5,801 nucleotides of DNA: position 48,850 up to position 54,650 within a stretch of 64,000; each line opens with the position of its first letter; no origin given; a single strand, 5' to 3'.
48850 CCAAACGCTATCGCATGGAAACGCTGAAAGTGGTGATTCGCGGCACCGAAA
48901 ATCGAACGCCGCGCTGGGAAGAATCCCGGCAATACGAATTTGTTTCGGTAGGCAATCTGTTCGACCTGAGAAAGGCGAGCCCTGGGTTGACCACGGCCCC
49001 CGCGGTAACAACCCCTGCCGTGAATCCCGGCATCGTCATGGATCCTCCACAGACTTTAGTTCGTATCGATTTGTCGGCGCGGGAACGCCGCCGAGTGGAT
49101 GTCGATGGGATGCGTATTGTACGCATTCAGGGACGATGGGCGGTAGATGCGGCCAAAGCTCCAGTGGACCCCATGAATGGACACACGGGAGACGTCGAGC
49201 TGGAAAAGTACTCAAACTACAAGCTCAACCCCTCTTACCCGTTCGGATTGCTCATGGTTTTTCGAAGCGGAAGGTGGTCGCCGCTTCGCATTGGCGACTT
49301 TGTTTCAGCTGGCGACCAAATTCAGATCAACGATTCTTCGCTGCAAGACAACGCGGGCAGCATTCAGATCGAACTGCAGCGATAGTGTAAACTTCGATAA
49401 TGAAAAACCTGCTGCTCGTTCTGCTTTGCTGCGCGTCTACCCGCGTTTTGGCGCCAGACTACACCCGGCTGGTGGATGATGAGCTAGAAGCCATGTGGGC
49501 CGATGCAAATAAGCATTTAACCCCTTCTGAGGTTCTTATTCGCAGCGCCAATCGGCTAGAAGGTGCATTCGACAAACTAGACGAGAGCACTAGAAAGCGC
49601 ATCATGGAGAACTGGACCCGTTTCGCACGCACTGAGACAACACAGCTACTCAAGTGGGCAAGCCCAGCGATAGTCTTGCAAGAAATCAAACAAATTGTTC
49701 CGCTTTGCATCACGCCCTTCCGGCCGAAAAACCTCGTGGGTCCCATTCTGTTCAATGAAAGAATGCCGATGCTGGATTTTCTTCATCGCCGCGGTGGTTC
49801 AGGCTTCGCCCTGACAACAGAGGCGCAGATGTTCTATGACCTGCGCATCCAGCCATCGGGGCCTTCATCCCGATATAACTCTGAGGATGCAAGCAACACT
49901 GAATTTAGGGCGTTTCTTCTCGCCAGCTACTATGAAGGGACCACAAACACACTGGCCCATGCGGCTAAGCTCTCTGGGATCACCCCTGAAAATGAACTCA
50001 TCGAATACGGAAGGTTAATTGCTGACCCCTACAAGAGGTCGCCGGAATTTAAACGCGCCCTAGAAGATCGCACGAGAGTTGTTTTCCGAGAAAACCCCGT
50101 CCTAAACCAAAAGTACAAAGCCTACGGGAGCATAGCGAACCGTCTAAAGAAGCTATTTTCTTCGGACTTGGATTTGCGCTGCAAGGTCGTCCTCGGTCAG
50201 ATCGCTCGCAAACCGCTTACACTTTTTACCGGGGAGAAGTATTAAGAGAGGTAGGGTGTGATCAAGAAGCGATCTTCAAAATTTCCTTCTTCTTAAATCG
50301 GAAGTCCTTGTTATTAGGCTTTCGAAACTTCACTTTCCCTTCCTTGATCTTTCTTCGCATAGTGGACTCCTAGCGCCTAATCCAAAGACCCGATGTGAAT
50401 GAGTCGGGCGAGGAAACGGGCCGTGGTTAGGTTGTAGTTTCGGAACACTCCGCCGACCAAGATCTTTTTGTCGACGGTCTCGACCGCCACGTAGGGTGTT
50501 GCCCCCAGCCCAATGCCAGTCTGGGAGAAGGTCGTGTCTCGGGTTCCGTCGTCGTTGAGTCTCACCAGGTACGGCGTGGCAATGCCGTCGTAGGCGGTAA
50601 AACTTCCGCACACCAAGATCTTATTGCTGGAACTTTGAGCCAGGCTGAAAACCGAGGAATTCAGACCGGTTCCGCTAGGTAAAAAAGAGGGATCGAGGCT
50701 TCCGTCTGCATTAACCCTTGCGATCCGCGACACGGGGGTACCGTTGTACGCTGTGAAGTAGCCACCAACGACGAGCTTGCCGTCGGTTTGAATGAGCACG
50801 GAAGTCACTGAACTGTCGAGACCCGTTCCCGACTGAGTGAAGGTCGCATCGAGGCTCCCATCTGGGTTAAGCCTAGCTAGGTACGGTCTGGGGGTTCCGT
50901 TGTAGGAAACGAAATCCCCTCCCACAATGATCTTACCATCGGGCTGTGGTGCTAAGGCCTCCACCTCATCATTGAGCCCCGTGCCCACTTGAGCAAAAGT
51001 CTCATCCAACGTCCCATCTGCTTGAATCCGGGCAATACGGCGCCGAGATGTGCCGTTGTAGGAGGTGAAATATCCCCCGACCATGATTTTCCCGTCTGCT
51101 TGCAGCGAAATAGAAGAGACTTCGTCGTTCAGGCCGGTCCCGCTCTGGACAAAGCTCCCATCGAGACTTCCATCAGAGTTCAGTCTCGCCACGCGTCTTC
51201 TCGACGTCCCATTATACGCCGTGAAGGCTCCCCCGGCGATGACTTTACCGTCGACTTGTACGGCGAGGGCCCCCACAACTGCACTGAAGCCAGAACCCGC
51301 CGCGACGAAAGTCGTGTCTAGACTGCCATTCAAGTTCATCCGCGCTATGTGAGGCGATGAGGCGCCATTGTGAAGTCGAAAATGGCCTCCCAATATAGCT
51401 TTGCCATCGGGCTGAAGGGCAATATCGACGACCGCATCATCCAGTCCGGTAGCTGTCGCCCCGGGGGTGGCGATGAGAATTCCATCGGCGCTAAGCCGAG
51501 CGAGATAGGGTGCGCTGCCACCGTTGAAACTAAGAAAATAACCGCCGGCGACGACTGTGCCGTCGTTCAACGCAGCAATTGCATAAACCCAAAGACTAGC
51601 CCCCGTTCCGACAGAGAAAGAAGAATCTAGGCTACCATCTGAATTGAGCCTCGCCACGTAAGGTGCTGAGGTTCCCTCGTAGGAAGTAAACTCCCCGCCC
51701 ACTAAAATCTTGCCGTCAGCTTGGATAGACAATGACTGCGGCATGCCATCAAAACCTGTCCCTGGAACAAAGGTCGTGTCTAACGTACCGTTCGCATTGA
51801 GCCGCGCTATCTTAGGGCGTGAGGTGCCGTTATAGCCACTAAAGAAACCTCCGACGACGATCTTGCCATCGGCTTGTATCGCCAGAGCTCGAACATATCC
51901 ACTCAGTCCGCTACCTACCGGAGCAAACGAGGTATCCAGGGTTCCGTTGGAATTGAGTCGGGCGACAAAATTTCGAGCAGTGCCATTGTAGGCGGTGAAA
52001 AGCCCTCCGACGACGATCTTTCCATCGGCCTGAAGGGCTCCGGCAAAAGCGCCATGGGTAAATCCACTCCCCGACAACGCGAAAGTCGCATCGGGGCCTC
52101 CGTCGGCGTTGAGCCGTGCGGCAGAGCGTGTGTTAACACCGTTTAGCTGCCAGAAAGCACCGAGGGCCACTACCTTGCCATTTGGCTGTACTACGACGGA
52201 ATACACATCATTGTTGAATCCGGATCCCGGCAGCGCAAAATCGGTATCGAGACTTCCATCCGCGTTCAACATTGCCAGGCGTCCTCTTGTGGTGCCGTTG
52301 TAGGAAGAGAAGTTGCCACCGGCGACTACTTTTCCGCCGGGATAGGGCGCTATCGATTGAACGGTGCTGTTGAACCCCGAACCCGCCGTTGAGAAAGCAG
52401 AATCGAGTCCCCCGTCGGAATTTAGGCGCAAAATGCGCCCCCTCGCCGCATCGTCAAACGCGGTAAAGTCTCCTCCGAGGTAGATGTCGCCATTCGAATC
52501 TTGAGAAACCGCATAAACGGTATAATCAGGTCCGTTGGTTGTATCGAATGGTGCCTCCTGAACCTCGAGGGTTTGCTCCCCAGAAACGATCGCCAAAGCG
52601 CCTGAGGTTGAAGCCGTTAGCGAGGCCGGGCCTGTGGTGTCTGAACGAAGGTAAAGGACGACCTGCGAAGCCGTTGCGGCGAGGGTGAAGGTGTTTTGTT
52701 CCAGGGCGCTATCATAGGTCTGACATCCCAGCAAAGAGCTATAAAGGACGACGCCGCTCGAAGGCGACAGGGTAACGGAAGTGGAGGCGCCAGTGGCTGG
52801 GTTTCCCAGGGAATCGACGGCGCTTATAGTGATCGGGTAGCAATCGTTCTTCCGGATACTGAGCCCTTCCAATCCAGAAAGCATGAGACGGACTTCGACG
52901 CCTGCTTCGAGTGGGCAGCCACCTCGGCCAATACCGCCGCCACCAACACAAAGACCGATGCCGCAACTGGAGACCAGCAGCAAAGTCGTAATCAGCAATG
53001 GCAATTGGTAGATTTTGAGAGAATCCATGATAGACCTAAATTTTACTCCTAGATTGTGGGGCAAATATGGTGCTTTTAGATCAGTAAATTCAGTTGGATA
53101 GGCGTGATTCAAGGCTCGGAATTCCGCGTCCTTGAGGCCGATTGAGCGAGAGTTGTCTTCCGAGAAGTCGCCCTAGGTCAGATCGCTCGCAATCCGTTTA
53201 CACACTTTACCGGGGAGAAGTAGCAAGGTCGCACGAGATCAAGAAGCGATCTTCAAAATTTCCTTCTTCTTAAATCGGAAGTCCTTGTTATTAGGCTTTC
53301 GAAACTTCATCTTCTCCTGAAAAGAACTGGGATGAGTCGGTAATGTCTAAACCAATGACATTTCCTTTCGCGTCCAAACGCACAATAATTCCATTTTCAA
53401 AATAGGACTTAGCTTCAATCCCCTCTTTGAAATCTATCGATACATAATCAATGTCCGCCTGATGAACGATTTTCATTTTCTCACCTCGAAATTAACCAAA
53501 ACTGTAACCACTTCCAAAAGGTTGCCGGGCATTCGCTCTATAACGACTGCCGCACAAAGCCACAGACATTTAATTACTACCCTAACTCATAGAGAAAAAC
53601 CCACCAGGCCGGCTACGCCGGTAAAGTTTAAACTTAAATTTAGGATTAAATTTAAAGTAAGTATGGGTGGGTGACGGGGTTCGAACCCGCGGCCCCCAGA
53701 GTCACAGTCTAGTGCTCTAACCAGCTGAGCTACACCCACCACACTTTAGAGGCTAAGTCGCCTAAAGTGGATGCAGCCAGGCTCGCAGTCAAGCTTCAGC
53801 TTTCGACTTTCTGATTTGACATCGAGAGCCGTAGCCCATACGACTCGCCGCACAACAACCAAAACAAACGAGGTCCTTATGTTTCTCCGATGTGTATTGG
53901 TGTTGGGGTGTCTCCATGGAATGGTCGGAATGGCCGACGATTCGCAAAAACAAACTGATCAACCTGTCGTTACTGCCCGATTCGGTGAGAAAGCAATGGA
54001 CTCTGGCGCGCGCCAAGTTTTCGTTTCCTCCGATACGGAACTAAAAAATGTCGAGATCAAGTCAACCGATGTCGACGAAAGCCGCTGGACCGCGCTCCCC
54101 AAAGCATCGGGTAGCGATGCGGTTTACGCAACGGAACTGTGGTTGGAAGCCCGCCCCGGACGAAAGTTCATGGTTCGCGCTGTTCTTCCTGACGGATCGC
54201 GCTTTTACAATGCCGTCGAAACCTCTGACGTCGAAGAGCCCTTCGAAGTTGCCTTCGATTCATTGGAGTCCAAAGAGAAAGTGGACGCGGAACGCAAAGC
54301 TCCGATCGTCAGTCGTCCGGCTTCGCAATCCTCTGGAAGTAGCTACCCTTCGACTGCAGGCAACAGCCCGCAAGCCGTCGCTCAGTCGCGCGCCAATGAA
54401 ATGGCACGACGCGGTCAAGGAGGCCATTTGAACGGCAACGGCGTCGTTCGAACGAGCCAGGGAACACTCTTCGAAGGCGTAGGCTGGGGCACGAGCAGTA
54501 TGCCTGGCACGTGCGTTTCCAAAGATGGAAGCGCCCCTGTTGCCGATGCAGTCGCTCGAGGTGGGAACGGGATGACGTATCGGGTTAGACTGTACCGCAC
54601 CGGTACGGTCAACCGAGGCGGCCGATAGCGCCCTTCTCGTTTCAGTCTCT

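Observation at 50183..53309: Delta-60 repeat protein gene bracketed by about 150-bp direct repeats derived from the neighbouring gene's 3' end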

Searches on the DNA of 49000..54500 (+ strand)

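Call 57: search_rna_families(source=window, start=49000, end=54500, threshold=evalue, max_evalue=1)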
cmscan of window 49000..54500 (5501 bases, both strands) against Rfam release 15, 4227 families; matches with E-value up to 1: 1.
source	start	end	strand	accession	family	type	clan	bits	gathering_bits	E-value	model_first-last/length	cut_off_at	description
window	53666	53739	-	RF00005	tRNA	Gene; tRNA;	CL00001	66.3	29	2.7e-13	1-71/71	no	tRNA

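Call 82: search_dna_similar(query=window:50000-53700:+, collection=plasmids, mode=distant, max_rows=8)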
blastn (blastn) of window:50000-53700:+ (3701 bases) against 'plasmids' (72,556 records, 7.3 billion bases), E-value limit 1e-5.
No match.

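Call 83: search_dna_similar(query=window:50000-53700:+, collection=phages, mode=distant, max_rows=8)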
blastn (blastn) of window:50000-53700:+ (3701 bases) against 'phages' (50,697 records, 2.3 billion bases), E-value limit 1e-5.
No match.

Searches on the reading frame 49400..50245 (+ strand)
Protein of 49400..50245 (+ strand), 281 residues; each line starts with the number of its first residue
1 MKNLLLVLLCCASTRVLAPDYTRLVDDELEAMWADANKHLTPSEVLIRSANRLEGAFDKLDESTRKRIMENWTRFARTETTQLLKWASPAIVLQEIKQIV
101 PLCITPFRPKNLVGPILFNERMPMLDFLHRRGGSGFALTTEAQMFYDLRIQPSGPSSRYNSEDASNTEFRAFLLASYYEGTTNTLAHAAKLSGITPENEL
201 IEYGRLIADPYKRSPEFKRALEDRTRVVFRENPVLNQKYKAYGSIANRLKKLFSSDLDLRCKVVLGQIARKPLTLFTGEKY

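Call 8: search_protein_families(library=pfam, proteins=[window:49400-50245:+], max_evalue=0.01)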
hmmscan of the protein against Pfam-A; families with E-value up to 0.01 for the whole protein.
window:49400-50245:+ (281 aa): 0 families

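Call 9: search_protein_families(library=ncbifam, proteins=[window:49400-50245:+], max_evalue=0.01)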
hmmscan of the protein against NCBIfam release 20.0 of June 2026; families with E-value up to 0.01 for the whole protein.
window:49400-50245:+ (281 aa): 0 families

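Call 13: find_encoding_contigs(protein=window:49400-50245:+, flank=10000, max_places=10)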
Protein window:49400-50245:+ (281 aa): no gene with exactly this product is on record in the collection.

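Call 15: find_homologous_proteins(query=window:49400-50245:+)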
Query window:49400-50245:+ (281 aa): 1 proteins with E <= 0.001 among 604 candidates.
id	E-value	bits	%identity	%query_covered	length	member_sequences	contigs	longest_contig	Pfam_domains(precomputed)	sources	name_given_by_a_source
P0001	2.3e-184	629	100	100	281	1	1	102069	-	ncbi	-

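Call 16: find_encoding_contigs(protein=P0001, flank=10000)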
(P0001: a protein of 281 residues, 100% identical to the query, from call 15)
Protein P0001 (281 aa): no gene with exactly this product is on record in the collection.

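Call 46: search_protein_representatives(protein=window:49400-50245:+)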
Query: 281 residues. Proteins with E-value up to 0.001 (for the whole library): 2; up to 1e-10: 2; up to 1e-30: 1. The best 2 are listed.
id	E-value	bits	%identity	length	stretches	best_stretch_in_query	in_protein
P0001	7.2e-185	628.9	100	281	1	1-281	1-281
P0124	7.5e-11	58.3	30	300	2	4-158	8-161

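Call 48: find_encoding_contigs(protein=P0124, flank=10000, max_places=3)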
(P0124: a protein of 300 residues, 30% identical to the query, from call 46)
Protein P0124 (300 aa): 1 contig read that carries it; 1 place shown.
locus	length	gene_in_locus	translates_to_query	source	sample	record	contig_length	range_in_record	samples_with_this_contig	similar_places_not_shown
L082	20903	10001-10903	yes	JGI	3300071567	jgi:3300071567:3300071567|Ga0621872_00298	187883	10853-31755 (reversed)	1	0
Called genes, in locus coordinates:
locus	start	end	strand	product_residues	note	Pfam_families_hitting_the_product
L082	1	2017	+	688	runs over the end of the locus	PF02824:TGS, PF07973:tRNA_SAD, PF00587:tRNA-synt_2b, PF03129:HGTP_anticodon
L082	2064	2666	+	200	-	PF05198:IF3_N, PF00707:IF3_C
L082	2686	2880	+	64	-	PF01632:Ribosomal_L35p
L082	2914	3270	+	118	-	PF00453:Ribosomal_L20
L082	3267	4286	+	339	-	PF02912:Phe_tRNA-synt_N, PF01409:tRNA-synt_2d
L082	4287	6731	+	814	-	PF01588:tRNA_bind, PF03483:B3_4, PF03484:B5, PF17759:tRNA_synthFbeta, PF03147:FDX-ACB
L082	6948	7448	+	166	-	PF00376:MerR, PF13411:MerR_1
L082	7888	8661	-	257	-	-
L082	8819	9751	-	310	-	-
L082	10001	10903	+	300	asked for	-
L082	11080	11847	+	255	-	-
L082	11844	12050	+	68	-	-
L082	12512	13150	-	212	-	-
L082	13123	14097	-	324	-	PF26626:DUF8201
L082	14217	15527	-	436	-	PF13535:ATP-grasp_4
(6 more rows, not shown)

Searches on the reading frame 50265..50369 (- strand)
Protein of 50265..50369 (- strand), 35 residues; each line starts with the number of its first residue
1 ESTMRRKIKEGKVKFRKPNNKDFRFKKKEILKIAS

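Call 77: search_protein_families(library=pfam, proteins=[window:50265-50369:-], max_evalue=0.1)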
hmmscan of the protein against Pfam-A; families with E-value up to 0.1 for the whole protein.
seq(35 aa): 2 families
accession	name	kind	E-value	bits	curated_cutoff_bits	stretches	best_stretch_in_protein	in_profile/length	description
PF12728.13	HTH_17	-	0.0053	17.4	27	1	2-32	16-45/51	Helix-turn-helix domain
PF17443.8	pXO2-72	-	0.085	13.6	25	1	6-21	40-55/62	Uncharacterized protein pXO2-72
